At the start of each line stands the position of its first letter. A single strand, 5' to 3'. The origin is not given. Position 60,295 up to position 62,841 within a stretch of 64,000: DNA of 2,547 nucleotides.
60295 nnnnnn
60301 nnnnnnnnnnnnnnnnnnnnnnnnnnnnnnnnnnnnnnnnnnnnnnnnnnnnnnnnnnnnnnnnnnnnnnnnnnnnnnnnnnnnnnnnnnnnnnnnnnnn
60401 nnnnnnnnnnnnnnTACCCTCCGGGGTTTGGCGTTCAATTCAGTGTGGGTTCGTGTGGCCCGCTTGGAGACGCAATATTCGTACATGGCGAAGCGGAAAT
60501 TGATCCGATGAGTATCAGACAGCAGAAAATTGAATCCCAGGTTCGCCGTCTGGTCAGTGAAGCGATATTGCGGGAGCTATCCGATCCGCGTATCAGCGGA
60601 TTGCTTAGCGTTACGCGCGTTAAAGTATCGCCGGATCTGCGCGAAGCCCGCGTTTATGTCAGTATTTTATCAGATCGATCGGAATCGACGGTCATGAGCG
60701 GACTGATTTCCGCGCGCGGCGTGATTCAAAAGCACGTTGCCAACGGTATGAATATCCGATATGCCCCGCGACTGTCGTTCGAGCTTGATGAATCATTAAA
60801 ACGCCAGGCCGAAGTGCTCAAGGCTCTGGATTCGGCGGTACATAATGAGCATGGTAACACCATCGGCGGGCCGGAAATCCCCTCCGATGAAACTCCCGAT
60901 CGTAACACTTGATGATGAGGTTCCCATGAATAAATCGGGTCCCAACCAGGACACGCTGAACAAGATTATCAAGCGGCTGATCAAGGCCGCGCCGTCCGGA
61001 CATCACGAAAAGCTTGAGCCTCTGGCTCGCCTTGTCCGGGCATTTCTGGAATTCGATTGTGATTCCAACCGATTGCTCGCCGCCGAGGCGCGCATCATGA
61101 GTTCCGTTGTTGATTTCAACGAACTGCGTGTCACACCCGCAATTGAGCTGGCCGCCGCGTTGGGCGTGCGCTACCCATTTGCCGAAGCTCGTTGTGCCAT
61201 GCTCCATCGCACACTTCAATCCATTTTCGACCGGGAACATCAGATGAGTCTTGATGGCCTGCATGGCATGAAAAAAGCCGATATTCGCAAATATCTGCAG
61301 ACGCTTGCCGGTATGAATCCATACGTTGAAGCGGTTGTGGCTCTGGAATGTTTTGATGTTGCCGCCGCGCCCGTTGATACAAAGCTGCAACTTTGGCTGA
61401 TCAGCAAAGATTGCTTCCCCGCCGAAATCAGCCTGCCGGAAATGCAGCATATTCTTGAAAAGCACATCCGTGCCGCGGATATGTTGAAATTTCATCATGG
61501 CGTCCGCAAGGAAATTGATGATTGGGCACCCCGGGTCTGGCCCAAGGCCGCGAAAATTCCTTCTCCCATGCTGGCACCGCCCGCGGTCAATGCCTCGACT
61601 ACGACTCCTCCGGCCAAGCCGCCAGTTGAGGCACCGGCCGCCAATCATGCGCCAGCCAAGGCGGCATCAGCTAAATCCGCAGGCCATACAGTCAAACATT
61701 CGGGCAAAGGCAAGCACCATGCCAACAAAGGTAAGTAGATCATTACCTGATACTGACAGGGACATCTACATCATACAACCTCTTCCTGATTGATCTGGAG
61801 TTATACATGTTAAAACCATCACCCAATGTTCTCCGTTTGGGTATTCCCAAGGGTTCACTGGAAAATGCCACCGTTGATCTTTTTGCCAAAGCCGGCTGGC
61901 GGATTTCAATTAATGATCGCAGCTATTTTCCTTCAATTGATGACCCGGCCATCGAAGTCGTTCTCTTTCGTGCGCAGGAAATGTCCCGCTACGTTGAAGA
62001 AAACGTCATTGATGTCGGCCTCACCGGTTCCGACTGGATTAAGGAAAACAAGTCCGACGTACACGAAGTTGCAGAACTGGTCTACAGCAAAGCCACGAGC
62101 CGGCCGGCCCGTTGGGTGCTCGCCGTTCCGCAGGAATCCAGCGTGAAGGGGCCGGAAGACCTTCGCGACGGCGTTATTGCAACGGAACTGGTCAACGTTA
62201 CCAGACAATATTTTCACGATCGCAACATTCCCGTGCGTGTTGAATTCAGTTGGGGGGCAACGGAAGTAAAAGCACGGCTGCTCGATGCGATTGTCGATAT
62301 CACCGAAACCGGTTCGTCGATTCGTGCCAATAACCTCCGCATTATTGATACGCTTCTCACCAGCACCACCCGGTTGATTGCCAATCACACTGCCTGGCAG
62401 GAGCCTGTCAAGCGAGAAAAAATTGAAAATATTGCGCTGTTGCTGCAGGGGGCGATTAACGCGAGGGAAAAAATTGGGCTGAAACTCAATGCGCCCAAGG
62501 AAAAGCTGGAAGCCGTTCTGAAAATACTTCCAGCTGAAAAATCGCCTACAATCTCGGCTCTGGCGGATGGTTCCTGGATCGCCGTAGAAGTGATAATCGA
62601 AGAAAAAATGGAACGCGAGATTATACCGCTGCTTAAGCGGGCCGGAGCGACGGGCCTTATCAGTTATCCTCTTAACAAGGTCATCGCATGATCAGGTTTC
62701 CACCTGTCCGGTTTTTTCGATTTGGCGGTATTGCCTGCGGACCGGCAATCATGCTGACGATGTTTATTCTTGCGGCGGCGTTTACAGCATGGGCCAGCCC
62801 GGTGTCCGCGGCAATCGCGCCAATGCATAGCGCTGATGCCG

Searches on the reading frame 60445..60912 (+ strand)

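Call 65: search_protein_families(library=pfam, proteins=[window:60445-60912:+])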
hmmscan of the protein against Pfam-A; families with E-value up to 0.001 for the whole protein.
window:60445-60912:+ (155 aa): 1 family
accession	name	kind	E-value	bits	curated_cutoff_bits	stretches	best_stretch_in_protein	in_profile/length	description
PF02033.23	RBFA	-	1.7e-28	99.4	34.7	1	25-127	1-104/105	Ribosome-binding factor A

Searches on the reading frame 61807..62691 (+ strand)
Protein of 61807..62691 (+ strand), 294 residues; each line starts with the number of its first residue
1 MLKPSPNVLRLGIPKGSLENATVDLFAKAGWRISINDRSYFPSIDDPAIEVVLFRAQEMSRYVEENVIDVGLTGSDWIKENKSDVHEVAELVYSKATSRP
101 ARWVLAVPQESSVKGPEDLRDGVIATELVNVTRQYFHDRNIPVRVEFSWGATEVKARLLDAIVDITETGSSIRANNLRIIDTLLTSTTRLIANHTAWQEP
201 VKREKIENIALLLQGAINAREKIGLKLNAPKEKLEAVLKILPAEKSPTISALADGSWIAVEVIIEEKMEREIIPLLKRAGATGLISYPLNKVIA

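Call 65: search_protein_families(library=pfam, proteins=[window:61807-62691:+])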
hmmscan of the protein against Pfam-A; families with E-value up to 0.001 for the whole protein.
window:61807-62691:+ (294 aa): 2 families
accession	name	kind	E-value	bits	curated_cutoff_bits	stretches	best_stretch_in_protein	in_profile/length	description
PF01634.23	HisG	-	2.3e-43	148.3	25.5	1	55-214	1-157/158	ATP phosphoribosyltransferase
PF08029.16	HisG_C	-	3.1e-23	82.1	23.5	1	219-291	1-73/73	HisG, C-terminal domain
